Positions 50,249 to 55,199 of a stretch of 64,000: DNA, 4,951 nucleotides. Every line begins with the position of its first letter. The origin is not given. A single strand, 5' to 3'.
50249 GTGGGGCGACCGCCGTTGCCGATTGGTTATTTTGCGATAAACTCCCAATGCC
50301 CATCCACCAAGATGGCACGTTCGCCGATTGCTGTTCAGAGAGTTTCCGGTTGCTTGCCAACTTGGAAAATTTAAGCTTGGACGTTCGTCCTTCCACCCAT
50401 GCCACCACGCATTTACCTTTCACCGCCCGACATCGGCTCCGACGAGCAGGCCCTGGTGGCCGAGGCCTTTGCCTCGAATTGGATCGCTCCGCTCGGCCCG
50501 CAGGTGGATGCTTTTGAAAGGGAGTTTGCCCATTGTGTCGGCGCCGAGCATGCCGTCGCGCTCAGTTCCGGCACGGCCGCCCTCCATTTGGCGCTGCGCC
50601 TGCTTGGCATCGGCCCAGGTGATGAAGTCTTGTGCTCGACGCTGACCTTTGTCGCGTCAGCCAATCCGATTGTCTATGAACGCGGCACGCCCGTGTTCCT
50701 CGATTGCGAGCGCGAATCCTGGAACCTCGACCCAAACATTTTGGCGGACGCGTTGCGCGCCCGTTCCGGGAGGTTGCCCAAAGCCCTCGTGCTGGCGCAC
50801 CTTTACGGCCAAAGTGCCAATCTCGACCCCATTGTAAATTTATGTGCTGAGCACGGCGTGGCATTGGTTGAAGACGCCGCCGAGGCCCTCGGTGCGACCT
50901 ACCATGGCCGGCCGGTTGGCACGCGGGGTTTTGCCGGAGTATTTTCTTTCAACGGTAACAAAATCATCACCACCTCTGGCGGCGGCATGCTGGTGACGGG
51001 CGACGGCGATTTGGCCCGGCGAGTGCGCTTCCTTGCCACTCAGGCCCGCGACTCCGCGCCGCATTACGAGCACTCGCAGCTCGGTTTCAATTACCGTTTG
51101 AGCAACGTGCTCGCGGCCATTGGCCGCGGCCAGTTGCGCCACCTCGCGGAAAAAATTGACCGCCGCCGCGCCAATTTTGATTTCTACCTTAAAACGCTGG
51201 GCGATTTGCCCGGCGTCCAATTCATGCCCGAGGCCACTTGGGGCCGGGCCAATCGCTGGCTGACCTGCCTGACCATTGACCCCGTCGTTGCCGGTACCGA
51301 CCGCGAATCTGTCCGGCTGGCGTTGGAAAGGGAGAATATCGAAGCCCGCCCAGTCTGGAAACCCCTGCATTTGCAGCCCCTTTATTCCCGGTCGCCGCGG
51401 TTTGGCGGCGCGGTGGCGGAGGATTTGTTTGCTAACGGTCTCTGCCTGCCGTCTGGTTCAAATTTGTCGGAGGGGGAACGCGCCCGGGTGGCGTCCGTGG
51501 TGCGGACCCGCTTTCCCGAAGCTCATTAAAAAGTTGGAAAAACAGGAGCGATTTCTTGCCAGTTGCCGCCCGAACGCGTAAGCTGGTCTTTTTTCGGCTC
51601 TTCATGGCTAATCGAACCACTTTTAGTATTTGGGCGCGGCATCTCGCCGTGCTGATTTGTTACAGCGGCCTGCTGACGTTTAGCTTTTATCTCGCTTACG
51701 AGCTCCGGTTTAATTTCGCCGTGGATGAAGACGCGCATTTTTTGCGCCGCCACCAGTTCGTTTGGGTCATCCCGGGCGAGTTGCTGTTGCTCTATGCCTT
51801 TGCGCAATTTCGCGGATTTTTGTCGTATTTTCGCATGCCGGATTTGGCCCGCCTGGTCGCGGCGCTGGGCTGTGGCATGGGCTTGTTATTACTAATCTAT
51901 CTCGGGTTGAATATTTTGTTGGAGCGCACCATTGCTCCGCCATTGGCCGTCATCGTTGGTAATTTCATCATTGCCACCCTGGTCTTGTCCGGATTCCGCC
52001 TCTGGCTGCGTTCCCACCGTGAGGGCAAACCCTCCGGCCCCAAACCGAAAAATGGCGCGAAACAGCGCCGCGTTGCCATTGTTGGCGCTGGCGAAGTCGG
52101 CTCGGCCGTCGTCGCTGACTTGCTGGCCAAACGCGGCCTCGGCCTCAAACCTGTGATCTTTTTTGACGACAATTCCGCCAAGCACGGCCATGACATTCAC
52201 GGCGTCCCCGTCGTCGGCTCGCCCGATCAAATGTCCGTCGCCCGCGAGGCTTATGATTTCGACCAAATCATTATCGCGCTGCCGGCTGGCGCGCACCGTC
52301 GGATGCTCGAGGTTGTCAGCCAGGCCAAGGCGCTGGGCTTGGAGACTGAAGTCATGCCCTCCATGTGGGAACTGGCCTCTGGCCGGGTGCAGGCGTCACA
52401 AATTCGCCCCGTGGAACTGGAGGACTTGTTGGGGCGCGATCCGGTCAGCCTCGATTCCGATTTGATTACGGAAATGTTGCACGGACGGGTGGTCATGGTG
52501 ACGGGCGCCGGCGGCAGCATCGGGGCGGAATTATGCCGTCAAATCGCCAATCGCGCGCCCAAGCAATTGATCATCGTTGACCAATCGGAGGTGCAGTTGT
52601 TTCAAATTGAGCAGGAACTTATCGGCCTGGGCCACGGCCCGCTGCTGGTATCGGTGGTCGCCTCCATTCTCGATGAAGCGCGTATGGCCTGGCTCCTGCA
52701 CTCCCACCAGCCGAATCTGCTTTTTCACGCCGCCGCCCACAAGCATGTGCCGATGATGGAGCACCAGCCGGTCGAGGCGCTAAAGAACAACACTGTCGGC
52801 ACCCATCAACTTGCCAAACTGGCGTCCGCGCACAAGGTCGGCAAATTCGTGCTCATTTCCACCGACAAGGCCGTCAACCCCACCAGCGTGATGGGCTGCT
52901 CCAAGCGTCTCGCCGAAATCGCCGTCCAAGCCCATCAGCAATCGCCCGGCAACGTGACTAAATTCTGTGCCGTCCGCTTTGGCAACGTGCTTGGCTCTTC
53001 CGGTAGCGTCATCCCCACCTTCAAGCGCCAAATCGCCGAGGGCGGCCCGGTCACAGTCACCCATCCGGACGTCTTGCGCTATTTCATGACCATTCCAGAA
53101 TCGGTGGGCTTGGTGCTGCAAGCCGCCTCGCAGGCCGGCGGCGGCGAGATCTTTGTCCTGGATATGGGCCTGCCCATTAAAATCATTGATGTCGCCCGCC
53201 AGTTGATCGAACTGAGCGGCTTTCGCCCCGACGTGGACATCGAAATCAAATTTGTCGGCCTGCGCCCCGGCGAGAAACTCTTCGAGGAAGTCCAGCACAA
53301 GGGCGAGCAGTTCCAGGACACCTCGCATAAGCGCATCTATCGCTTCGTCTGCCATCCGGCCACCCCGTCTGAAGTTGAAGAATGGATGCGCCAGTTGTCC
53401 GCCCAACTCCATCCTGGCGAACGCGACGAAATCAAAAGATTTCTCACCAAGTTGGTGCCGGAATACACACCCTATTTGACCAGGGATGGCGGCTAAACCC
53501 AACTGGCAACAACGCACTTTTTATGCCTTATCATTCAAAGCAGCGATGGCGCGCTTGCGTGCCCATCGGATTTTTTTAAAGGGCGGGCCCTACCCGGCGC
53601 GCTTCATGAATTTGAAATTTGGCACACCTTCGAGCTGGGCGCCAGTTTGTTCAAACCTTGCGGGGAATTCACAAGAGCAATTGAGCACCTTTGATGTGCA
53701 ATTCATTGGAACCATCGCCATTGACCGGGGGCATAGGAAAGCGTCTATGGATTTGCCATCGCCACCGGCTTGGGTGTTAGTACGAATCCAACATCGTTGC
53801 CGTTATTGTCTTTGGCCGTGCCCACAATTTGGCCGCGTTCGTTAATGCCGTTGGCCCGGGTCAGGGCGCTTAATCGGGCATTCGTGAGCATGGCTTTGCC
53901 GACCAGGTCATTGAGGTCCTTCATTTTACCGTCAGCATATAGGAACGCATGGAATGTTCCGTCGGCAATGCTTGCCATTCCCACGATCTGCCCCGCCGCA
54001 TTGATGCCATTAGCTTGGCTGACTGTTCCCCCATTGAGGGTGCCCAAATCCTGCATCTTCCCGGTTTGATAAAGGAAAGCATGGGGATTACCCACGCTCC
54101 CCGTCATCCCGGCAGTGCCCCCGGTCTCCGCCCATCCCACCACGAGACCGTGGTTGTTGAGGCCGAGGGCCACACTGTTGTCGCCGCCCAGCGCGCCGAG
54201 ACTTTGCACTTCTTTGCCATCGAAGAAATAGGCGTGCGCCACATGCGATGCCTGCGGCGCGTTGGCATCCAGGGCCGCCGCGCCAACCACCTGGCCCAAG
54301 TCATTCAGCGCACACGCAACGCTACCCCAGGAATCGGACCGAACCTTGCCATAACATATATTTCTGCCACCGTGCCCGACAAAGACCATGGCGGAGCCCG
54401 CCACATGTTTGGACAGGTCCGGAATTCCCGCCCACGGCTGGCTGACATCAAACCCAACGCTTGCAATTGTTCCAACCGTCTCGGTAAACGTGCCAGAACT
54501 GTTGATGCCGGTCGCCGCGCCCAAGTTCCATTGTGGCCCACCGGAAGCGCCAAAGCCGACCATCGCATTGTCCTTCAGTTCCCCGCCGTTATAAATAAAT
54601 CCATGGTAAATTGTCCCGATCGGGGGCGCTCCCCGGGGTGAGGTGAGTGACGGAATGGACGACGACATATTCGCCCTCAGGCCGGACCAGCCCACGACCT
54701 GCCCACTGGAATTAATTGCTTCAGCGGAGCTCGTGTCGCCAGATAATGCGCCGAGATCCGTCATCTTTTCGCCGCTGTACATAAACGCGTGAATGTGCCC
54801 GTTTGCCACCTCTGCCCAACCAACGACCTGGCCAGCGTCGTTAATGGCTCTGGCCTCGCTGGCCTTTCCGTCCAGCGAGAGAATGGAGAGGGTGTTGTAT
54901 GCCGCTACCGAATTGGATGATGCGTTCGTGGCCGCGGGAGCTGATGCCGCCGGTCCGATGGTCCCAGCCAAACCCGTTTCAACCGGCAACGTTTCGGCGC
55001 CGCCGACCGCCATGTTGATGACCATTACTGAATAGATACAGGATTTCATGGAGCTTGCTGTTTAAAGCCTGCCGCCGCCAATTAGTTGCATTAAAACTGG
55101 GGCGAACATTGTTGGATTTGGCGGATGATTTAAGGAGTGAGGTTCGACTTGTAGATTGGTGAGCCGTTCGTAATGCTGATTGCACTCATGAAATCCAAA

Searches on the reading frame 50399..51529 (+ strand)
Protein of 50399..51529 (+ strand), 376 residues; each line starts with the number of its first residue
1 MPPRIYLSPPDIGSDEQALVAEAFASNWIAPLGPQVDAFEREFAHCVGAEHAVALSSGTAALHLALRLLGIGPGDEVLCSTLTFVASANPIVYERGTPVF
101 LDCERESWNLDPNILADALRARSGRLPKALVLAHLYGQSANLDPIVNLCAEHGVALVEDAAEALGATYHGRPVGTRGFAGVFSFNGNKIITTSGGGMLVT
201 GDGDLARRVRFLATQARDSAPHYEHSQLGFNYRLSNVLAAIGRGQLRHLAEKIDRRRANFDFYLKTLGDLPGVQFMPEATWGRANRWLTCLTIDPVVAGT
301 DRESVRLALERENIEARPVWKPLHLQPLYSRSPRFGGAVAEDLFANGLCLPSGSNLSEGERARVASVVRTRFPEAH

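Call 3: search_protein_families(library=pfam, proteins=[window:50399-51529:+], max_evalue=0.01)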
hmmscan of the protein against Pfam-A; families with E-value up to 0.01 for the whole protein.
window:50399-51529:+ (376 aa): 4 families
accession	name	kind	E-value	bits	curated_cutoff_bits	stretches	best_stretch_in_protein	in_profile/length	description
PF01041.23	DegT_DnrJ_EryC1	-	4e-99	332.7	19.8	1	11-368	2-359/360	DegT/DnrJ/EryC1/StrS aminotransferase family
PF00155.27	Aminotran_1_2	-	1.5e-07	31.4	19.7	1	36-161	44-187/361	Aminotransferase class I and II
PF01212.27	Beta_elim_lyase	-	1.8e-07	31.2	27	1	34-259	32-257/288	Beta-eliminating lyase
PF01053.26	Cys_Met_Meta_PP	-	0.00085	18.4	27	1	34-85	52-102/381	Cys/Met metabolism PLP-dependent enzyme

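Call 4: search_protein_families(library=ncbifam, proteins=[window:50399-51529:+], max_evalue=0.01)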
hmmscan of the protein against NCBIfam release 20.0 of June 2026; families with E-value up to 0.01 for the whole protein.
window:50399-51529:+ (376 aa): 15 families
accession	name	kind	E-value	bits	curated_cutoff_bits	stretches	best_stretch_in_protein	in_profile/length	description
TIGR04181.1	NHT_00031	hypoth_equivalog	5.3e-111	370.9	420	1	5-353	1-359/359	LegC family aminotransferase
TIGR03588.1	PseC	equivalog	2.1e-74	250.7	423.5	1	11-370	8-378/380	UDP-4-amino-4,6-dideoxy-N-acetyl-beta-L-altrosamine transaminase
NF008658.2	PRK11658.1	equivalog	3.2e-60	203.8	631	1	7-330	7-334/379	UDP-4-amino-4-deoxy-L-arabinose aminotransferase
TIGR04427.1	PLP_DesI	equivalog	4.6e-60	203.8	650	1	21-370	39-381/390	dTDP-4-dehydro-6-deoxyglucose aminotransferase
NF011936.0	PRK15407.1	equivalog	6.4e-43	147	423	2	13-218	45-253/440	lipopolysaccharide biosynthesis protein RfbH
NF008687.0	PRK11706.1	equivalog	2e-42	145.3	375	1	7-368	4-370/375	dTDP-4-amino-4,6-dideoxygalactose transaminase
TIGR02379.1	ECA_wecE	subfamily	3.1e-34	118.4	434.85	1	9-273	7-274/376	dTDP-4-amino-4,6-dideoxy-D-glucose transaminase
NF004770.0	PRK06108.1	subfamily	1.6e-05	23.9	422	1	39-123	86-171/396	pyridoxal phosphate-dependent aminotransferase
TIGR01325.1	O_suc_HS_sulf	equivalog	0.0011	17.7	510.05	1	34-84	54-103/380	O-succinylhomoserine sulfhydrylase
NF005871.0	PRK07811.1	equivalog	0.0012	17.5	513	1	34-80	61-106/389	cystathionine gamma-synthase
NF004627.0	PRK05968.1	subfamily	0.0013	17.7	508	1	33-79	62-107/389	hypothetical protein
TIGR04343.1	egtE_PLP_lyase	equivalog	0.0014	17.5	400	1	34-167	54-187/370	ergothioneine biosynthesis PLP-dependent enzyme EgtE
NF006003.0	PRK08133.1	equivalog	0.0018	17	522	1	34-86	66-117/396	O-succinylhomoserine sulfhydrylase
NF005215.0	PRK06702.1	equivalog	0.0022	16.9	709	1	33-87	60-113/432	bifunctional O-acetylhomoserine aminocarboxypropyltransferase/cysteine synthase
NF006004.0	PRK08134.1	equivalog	0.0086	14.8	636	0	34-93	64-122/433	O-acetylhomoserine aminocarboxypropyltransferase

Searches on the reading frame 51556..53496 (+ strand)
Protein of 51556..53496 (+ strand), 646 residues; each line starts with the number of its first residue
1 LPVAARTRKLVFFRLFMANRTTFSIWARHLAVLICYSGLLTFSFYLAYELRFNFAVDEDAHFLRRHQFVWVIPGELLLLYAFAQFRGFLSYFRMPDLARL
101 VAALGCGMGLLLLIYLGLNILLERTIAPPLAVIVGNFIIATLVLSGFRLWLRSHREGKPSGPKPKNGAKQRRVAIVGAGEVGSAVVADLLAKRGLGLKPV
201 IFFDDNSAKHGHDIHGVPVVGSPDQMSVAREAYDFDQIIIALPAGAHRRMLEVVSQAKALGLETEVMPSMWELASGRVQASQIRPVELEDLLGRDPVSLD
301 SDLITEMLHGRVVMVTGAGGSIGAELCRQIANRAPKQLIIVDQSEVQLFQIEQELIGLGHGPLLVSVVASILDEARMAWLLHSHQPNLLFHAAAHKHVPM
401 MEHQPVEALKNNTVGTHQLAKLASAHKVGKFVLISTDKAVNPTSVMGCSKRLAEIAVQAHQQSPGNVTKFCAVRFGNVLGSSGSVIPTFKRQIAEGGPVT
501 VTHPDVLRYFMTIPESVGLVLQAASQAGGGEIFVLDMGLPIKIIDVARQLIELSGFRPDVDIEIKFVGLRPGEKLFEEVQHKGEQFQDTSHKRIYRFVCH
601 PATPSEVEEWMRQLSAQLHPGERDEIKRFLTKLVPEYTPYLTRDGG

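Call 3: search_protein_families(library=pfam, proteins=[window:51556-53496:+], max_evalue=0.01)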
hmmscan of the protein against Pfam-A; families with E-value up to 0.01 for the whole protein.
window:51556-53496:+ (646 aa): 17 families
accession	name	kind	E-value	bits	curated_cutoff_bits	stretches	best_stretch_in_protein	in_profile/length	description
PF02719.21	Polysacc_synt_2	-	2.5e-113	378.6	20.2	1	313-596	1-290/293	Polysaccharide biosynthesis protein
PF01370.27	Epimerase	-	5.7e-21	75.5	20.9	1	313-533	1-237/240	NAD dependent epimerase/dehydratase family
PF04321.23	RmlD_sub_bind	-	2.4e-13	50.3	27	1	313-502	3-176/287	RmlD substrate binding domain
PF16363.11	GDP_Man_Dehyd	-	2.8e-11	43.9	27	1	314-438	1-131/332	GDP-mannose 4,6 dehydratase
PF13727.12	CoA_binding_3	-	1.6e-10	41.8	25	1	146-268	65-175/175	CoA-binding domain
PF17836.7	PglD_N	-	7.1e-05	23.7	23.4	1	172-242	1-65/78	PglD N-terminal domain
PF00899.27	ThiF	-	0.00012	21.8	28.1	0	169-196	19-45/238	ThiF family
PF02254.24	TrkA_N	-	0.00018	22.2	23.8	0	173-243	1-71/116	TrkA-N domain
PF01073.25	3Beta_HSD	-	0.00023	20.8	22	1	314-442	1-122/280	3-beta hydroxysteroid dehydrogenase/isomerase family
PF07993.18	NAD_binding_4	-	0.00027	20.6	20.1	1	383-451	86-151/258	Male sterility protein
PF02629.25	CoA_binding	-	0.0008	20.6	22.3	1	169-246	2-75/97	CoA binding domain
PF00056.29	Ldh_1_N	-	0.0014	19.1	27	0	172-206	2-35/141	lactate/malate dehydrogenase, NAD binding domain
PF01488.26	Shikimate_DH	-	0.0016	19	24.3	0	168-193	10-35/138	Shikimate / quinate 5-dehydrogenase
PF01408.29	GFO_IDH_MocA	-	0.0032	18.6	24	1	172-257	2-85/120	Oxidoreductase family, NAD-binding Rossmann fold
PF03435.24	Sacchrp_dh_NADP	-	0.0043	17.8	25.1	0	173-199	1-25/129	Saccharopine dehydrogenase NADP binding domain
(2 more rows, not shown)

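Call 4: search_protein_families(library=ncbifam, proteins=[window:51556-53496:+], max_evalue=0.01)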
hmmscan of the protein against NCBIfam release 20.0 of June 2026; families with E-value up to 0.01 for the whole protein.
window:51556-53496:+ (646 aa): 46 families (the best 25 are shown)
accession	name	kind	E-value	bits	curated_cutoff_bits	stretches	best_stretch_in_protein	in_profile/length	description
TIGR03589.1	PseB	equivalog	5e-49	167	407.75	1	307-597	1-279/324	UDP-N-acetylglucosamine 4,6-dehydratase (inverting)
TIGR04130.1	FnlA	equivalog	8.7e-39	133.3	730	1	307-587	1-272/337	UDP-N-acetylglucosamine 4,6-dehydratase/5-epimerase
TIGR03025.1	EPS_sugtrans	subfamily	1.2e-20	74.2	295.55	1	40-288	7-242/445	exopolysaccharide biosynthesis polyprenyl glycosylphosphotransferase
TIGR03023.1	WcaJ_sugtrans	equivalog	1.2e-18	67.7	410.75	1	39-286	6-245/453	undecaprenyl-phosphate glucose phosphotransferase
TIGR01179.1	galE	equivalog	1.1e-13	50.7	262.3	1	313-481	2-179/332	UDP-glucose 4-epimerase GalE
TIGR03022.1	WbaP_sugtrans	subfamily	3e-12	46.6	403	1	76-283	39-238/456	undecaprenyl-phosphate galactose phosphotransferase WbaP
TIGR01214.1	rmlD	equivalog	1.7e-11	43.7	224.05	1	313-483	2-155/285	dTDP-4-dehydrorhamnose reductase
TIGR01181.1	dTDP_gluc_dehyt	equivalog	2.3e-10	40.1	365.1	1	313-438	2-127/321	dTDP-glucose 4,6-dehydratase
TIGR02622.1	CDP_4_6_dhtase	equivalog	4.4e-09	35.9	278.45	1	365-505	57-222/352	CDP-glucose 4,6-dehydratase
NF004526.0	PRK05872.1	subfamily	6.5e-08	32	276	1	307-378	7-74/297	short-chain dehydrogenase/reductase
TIGR03570.1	NeuD_NnaD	subfamily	2.9e-07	30.3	160.8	1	173-258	2-82/202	NeuD/PglB/VioB family sugar acetyltransferase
NF007956.0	PRK10675.1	subfamily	4.7e-07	29.2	394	1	313-436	3-124/338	UDP-glucose 4-epimerase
NF007582.0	PRK10217.1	equivalog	5.2e-07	29.1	698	1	311-426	2-115/355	dTDP-glucose 4,6-dehydratase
TIGR02197.1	heptose_epim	equivalog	3e-06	26.6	274.6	1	313-481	1-173/316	ADP-glyceromanno-heptose 6-epimerase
NF007490.0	PRK10084.1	subfamily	3e-06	26.5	649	1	313-424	3-112/361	dTDP-glucose 4,6-dehydratase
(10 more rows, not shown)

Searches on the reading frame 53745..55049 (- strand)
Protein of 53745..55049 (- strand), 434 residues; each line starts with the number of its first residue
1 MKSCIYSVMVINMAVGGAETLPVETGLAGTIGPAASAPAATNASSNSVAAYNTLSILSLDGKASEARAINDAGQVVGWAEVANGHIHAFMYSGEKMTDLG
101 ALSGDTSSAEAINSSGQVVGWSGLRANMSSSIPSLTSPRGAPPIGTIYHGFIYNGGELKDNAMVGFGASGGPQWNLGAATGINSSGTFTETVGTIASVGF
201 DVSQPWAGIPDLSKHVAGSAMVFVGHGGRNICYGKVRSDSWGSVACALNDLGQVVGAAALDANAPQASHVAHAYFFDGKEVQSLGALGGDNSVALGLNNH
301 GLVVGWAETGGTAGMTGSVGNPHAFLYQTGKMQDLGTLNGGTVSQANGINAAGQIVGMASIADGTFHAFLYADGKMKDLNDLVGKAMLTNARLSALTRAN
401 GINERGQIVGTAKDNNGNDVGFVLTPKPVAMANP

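Call 34: search_protein_families(library=pfam, proteins=[window:53745-55049:-], max_evalue=0.0001)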
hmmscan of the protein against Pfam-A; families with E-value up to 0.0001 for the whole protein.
window:53745-55049:- (434 aa): 1 family
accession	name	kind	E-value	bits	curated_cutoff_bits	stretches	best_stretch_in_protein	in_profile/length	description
PF11949.14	DUF3466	-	2.5e-15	56.5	25.1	1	242-413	383-528/609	Protein of unknown function (DUF3466)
